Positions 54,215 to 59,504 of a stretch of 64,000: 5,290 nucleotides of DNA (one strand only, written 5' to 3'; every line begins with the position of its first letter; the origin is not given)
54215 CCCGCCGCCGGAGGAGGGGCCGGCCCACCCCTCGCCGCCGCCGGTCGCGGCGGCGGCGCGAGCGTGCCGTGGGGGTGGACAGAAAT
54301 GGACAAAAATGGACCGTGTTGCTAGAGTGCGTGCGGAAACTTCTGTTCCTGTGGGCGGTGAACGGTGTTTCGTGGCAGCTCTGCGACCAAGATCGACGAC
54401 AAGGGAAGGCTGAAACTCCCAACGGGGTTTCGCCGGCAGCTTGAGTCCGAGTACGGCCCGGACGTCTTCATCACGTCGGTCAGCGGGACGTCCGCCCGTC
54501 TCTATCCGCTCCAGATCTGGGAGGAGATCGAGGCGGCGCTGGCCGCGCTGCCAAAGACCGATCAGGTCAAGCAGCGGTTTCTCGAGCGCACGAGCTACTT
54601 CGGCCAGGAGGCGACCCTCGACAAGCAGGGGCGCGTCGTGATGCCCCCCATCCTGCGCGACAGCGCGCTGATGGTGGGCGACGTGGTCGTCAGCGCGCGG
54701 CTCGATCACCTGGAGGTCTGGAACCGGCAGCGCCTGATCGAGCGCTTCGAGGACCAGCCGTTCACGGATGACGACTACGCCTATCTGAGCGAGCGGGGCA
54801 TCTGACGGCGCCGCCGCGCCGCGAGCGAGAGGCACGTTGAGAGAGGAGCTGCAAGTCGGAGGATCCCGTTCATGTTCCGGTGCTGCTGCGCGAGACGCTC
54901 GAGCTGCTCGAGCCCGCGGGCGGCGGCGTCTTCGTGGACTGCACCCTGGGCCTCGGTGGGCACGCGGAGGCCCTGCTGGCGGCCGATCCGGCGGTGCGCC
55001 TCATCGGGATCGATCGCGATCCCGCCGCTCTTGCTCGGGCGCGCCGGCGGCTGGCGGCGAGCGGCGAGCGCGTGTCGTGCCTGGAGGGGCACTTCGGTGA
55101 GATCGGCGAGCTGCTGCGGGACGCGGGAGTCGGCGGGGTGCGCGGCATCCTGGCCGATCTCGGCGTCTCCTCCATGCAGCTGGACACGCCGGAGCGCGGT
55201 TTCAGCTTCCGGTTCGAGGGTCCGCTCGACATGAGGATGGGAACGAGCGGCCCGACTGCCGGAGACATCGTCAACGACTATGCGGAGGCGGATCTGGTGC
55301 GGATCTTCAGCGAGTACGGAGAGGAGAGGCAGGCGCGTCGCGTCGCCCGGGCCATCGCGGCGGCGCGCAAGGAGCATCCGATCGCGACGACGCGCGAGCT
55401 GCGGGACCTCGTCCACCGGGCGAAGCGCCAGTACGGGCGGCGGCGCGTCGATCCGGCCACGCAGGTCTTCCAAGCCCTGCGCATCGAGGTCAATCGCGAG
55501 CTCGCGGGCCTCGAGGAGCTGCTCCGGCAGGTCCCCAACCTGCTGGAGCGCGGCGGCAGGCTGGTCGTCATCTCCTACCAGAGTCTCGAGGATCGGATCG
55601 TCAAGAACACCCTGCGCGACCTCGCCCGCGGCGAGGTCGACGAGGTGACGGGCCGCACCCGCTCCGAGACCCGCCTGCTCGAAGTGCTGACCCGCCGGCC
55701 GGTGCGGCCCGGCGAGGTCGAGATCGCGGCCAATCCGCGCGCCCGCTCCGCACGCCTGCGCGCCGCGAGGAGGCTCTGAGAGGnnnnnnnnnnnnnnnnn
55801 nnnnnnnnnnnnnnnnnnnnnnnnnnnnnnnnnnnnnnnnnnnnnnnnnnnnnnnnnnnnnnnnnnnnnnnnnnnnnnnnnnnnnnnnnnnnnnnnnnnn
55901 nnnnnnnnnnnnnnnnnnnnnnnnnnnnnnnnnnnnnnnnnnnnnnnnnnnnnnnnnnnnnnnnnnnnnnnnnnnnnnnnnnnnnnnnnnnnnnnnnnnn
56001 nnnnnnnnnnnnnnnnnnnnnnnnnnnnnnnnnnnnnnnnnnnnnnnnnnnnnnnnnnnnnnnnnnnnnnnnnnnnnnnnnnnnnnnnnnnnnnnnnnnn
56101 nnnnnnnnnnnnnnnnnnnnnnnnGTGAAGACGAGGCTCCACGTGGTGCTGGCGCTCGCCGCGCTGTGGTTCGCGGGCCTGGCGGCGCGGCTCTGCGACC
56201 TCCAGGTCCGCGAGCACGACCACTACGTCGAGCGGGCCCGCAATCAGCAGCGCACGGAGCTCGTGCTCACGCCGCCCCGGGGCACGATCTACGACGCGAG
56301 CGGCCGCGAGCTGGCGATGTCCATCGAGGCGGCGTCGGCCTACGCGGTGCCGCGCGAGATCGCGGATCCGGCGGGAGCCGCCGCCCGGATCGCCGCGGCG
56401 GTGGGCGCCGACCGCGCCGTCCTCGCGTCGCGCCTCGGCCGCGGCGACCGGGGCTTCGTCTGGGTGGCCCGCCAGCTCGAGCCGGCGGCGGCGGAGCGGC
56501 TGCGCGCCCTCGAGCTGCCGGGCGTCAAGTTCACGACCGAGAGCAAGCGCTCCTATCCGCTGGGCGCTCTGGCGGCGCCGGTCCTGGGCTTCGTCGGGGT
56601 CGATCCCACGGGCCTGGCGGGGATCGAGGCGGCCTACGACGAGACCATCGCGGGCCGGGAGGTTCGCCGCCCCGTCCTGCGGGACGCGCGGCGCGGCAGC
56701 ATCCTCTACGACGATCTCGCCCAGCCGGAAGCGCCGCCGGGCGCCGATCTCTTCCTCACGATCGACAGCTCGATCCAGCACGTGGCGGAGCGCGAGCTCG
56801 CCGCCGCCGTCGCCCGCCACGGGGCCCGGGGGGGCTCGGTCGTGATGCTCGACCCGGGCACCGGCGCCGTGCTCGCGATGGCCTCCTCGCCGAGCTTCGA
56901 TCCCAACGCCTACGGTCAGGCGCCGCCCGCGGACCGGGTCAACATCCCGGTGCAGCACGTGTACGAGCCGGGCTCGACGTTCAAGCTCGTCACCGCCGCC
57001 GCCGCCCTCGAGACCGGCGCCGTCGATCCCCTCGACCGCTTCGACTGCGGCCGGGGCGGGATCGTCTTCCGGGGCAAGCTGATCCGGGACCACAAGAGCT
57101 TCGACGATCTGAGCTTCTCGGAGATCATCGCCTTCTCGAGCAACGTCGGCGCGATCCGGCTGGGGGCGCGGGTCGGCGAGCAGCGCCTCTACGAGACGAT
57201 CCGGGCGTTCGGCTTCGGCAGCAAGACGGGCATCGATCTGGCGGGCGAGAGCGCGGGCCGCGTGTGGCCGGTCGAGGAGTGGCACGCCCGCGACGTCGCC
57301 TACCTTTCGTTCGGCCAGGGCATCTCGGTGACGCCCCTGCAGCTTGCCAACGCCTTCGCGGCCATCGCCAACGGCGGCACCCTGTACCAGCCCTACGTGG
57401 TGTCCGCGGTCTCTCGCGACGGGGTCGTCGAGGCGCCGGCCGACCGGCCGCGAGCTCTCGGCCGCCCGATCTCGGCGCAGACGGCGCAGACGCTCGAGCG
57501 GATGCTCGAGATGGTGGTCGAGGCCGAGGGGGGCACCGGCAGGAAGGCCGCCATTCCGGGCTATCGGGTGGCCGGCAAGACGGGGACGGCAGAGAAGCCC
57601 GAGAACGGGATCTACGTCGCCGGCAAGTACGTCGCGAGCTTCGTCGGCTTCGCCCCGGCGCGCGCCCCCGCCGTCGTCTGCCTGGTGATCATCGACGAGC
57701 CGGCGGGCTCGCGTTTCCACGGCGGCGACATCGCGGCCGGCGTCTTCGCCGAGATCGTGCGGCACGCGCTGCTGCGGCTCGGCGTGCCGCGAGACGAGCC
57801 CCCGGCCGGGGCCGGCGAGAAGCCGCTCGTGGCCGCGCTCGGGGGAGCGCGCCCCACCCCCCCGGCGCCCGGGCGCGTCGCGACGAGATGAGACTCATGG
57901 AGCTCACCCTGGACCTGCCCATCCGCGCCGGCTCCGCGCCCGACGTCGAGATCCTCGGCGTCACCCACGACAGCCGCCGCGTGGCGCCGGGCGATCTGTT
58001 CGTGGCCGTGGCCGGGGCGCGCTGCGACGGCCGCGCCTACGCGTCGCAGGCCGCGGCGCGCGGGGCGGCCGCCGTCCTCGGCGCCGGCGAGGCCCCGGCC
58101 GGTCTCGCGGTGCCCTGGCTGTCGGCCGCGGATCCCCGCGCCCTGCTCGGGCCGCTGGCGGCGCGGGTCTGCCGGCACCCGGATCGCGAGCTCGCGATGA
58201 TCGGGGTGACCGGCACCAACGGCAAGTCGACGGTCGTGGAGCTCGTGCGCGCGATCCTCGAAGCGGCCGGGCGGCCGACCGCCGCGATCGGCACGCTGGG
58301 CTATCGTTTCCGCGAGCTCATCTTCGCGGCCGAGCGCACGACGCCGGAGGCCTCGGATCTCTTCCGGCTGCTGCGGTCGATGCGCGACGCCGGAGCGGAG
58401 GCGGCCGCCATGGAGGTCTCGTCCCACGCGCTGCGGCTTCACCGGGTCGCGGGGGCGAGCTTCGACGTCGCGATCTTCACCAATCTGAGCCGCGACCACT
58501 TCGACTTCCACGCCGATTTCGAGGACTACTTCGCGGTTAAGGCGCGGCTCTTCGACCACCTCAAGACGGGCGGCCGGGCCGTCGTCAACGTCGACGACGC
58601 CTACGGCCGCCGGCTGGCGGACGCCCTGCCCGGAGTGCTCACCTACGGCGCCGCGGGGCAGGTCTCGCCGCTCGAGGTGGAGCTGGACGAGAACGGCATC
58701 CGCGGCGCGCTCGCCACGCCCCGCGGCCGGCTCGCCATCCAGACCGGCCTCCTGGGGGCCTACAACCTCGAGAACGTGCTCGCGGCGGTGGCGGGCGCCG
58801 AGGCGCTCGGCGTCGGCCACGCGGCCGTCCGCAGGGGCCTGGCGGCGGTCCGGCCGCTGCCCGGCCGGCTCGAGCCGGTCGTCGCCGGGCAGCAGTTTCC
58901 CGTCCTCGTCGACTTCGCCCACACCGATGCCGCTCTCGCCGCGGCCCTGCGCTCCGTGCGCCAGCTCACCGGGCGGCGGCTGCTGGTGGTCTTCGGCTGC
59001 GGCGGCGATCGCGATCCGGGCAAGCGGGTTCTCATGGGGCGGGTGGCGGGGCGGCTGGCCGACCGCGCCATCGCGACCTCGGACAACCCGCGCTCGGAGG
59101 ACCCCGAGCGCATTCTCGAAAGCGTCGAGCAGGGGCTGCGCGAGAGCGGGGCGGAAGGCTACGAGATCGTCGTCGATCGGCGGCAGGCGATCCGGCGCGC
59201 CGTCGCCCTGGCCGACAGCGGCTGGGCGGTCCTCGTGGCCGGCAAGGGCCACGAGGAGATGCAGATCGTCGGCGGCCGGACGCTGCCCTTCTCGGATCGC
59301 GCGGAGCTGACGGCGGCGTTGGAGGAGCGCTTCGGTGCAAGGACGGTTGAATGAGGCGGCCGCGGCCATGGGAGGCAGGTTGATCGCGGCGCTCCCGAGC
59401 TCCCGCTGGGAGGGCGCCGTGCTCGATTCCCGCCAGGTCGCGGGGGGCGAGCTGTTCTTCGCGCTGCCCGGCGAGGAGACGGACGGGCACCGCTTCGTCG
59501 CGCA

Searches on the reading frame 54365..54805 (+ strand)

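Call 32: search_protein_families(library=pfam, proteins=[window:54365-54805:+], max_evalue=0.001)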
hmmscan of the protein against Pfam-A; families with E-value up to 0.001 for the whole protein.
window:54365-54805:+ (146 aa): 1 family
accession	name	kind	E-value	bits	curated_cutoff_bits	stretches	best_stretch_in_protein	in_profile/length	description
PF02381.23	MraZ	-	7.8e-19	67.9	23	2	1-73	1-70/72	MraZ protein, putative antitoxin-like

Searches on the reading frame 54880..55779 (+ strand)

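Call 32: search_protein_families(library=pfam, proteins=[window:54880-55779:+], max_evalue=0.001)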
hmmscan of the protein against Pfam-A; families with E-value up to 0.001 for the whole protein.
window:54880-55779:+ (299 aa): 3 families
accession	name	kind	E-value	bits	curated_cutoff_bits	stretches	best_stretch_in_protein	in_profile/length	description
PF01795.25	Methyltransf_5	-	7.3e-103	344.7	27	1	2-298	8-308/309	MraW methylase family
PF13649.12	Methyltransf_25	-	0.00014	22.9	27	1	20-74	3-57/97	Methyltransferase domain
PF13847.12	Methyltransf_31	-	0.00078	19.6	27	0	29-75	17-66/145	Methyltransferase domain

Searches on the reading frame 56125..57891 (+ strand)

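Call 98: search_protein_families(library=pfam, proteins=[window:56125-57891:+], max_evalue=0.01)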
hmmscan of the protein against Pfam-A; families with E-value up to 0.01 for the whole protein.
window:56125-57891:+ (588 aa): 3 families
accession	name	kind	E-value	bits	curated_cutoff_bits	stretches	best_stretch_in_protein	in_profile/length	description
PF00905.27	Transpeptidase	-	1.9e-78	264.1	22.1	1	237-545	1-298/299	Penicillin binding protein transpeptidase domain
PF03717.20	PBP_dimer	-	3.2e-15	57.5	24.4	1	49-188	3-171/180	Penicillin-binding Protein dimerisation domain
PF21922.1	PBP_dimer_2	-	0.00017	22.2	27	1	141-179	24-61/83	Penicillin binding protein A dimerisation domain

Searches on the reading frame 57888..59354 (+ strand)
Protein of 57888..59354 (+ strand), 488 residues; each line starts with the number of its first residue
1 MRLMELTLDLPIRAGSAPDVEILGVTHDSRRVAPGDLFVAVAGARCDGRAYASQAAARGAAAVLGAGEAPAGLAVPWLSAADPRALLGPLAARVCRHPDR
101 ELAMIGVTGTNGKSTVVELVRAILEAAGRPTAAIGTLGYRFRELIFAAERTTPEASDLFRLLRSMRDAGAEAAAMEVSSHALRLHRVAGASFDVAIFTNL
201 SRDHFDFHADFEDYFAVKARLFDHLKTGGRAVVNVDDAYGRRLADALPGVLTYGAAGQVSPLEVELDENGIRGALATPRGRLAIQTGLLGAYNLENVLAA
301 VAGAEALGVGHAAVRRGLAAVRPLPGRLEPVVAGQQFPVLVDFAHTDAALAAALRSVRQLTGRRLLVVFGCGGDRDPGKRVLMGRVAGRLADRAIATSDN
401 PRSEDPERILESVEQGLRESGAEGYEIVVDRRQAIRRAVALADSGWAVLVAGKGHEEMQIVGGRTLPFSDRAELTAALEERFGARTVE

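Call 98: search_protein_families(library=pfam, proteins=[window:57888-59354:+], max_evalue=0.01)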
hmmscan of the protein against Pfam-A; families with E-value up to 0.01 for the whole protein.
window:57888-59354:+ (488 aa): 3 families
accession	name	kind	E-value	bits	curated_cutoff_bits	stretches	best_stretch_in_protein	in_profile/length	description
PF08245.18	Mur_ligase_M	-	1.1e-50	172.8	24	1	107-302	1-198/200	Mur ligase middle domain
PF02875.26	Mur_ligase_C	-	1.1e-30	107.4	28.4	1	326-454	1-127/127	Mur ligase, glutamate ligase domain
PF01225.30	Mur_ligase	-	9e-10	39.2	21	1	22-69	2-54/95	Mur ligase family, catalytic domain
